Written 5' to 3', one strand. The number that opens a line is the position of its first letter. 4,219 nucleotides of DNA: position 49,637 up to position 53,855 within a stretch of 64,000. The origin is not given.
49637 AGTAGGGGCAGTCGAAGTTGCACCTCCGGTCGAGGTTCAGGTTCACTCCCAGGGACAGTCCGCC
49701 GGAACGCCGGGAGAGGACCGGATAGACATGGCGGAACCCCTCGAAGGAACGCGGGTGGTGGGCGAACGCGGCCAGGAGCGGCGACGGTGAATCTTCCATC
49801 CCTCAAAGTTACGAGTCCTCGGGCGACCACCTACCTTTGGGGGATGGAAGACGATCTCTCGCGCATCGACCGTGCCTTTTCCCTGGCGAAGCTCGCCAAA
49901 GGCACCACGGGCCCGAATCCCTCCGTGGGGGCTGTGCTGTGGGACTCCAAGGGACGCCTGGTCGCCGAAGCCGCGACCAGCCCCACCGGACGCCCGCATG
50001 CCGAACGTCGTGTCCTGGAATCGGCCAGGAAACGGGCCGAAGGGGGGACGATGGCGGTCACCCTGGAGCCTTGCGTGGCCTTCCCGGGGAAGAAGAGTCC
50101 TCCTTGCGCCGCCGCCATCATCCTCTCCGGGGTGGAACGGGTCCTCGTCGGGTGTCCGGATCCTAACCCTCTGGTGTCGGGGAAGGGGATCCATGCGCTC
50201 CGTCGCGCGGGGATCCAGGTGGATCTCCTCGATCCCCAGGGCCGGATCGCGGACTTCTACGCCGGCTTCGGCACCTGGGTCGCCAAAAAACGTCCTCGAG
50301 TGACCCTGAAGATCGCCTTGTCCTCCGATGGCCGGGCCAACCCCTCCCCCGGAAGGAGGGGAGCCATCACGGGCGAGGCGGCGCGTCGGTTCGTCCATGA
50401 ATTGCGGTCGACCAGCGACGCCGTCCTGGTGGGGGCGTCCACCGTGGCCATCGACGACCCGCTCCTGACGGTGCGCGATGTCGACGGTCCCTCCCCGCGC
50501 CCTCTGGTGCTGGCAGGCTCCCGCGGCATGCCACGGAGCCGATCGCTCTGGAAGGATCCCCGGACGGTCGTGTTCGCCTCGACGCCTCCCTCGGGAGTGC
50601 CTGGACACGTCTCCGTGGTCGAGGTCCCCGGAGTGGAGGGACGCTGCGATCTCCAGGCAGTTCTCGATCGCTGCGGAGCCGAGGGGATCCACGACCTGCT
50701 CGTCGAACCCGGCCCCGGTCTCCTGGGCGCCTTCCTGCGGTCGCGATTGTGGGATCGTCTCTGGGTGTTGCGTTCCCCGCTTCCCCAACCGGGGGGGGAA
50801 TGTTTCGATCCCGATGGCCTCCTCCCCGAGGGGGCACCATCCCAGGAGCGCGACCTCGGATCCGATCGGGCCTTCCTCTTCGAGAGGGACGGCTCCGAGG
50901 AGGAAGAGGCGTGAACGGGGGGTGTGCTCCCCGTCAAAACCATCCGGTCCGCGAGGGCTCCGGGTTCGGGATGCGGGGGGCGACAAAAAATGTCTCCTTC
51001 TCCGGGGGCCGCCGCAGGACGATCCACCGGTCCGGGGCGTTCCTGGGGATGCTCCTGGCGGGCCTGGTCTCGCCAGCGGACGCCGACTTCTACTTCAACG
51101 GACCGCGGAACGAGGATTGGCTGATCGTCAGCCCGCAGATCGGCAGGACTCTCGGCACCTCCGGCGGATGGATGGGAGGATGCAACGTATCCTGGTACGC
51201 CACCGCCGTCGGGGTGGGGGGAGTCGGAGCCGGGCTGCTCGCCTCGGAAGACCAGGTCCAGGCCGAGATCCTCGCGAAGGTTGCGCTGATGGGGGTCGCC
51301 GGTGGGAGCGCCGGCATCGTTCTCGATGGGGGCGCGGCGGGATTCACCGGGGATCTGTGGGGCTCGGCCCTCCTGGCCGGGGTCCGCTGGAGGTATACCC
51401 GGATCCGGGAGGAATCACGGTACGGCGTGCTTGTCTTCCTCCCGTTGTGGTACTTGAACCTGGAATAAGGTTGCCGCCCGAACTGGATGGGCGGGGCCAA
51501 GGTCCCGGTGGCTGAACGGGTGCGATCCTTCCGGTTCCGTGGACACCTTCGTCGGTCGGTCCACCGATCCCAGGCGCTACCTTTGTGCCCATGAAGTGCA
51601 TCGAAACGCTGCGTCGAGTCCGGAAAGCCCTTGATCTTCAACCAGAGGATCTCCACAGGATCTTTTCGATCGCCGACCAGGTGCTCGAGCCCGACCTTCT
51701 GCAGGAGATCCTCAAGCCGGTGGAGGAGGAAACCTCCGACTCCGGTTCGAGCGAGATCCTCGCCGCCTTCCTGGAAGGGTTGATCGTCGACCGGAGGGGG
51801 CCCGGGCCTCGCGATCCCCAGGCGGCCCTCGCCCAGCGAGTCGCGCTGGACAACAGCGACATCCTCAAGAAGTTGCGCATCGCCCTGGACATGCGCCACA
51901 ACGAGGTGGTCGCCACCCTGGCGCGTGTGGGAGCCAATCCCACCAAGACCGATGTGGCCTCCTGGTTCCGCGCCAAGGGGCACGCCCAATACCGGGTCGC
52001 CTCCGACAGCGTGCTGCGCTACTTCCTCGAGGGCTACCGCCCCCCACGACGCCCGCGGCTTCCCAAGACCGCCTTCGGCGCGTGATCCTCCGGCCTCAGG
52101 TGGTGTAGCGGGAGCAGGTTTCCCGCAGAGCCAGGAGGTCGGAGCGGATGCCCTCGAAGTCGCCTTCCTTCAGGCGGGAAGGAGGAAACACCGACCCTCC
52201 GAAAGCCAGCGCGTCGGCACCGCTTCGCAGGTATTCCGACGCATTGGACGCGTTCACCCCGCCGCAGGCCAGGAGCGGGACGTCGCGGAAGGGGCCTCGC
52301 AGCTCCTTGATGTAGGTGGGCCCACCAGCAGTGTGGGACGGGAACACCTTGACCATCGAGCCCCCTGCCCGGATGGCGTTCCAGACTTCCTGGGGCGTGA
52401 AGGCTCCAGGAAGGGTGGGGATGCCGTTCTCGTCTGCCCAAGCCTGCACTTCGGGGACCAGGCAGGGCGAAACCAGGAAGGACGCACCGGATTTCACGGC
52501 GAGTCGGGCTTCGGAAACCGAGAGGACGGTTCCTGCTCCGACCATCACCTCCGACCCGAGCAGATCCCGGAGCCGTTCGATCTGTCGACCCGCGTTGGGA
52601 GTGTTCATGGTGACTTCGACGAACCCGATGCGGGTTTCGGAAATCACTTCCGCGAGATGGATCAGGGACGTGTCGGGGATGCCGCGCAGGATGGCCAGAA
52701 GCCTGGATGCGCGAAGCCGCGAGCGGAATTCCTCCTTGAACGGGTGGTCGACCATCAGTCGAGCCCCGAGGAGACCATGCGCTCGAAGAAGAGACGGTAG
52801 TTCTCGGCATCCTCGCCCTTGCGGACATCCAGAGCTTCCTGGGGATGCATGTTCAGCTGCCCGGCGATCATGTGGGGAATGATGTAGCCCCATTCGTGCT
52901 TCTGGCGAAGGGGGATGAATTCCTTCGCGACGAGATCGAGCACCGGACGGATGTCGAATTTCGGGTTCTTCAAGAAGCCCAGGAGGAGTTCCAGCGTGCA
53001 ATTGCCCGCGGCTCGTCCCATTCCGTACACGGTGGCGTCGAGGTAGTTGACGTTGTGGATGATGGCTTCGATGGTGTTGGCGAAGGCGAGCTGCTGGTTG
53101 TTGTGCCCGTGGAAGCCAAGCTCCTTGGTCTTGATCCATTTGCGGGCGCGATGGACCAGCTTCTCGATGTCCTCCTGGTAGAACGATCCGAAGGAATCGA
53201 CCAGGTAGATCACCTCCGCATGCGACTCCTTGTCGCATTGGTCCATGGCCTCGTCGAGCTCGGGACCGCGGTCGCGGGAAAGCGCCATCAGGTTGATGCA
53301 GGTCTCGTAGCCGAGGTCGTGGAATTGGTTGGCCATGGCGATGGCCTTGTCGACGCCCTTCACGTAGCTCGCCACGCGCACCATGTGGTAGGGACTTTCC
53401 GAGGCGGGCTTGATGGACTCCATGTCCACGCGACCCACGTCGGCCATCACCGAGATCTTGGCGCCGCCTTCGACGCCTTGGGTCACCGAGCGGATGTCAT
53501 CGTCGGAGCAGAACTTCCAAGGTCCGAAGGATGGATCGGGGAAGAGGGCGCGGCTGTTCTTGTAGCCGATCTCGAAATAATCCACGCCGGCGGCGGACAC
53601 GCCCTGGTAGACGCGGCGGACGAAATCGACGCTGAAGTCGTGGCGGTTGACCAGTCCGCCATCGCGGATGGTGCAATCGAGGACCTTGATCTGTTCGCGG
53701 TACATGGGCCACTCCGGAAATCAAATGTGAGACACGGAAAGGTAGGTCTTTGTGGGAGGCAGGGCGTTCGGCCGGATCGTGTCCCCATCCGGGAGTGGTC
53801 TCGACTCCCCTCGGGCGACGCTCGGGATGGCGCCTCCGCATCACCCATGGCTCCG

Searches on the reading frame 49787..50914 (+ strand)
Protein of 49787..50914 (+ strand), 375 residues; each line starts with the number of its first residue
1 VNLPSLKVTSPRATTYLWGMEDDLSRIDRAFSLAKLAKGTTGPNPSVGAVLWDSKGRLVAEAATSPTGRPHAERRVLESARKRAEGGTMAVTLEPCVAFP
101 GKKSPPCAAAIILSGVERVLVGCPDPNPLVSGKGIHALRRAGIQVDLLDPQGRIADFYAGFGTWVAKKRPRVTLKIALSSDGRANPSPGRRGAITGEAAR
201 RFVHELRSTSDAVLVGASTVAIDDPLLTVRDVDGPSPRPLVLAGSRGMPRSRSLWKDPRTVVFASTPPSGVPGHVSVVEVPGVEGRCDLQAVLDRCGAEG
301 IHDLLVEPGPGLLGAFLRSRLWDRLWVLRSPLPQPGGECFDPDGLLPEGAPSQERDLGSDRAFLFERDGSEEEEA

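Call 87: search_protein_families(library=pfam, proteins=[window:49787-50914:+], max_evalue=0.0001)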
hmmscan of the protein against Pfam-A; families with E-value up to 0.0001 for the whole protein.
window:49787-50914:+ (375 aa): 2 families
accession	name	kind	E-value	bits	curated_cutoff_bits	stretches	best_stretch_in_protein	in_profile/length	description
PF01872.23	RibD_C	-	2e-26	93.4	24.1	1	170-331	1-162/197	RibD C-terminal domain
PF00383.29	dCMP_cyt_deam_1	-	1.1e-12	48.2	25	1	22-122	3-101/102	Cytidine and deoxycytidylate deaminase zinc-binding region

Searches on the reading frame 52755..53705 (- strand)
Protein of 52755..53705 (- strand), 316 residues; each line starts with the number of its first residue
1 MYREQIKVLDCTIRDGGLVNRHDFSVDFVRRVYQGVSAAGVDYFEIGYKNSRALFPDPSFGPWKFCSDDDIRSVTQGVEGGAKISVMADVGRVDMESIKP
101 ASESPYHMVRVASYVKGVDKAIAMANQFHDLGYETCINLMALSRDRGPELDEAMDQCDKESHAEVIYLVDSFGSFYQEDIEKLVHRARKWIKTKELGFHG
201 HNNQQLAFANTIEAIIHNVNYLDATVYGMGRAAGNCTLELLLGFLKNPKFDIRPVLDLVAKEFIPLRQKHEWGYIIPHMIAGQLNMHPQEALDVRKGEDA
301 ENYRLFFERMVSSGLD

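Call 87: search_protein_families(library=pfam, proteins=[window:52755-53705:-], max_evalue=0.0001)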
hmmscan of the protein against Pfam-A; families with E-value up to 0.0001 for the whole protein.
window:52755-53705:- (316 aa): 1 family
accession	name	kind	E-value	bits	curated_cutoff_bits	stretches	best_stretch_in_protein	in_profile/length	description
PF00682.25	HMGL-like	-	3.2e-20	73.1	29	1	6-248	2-242/260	HMGL-like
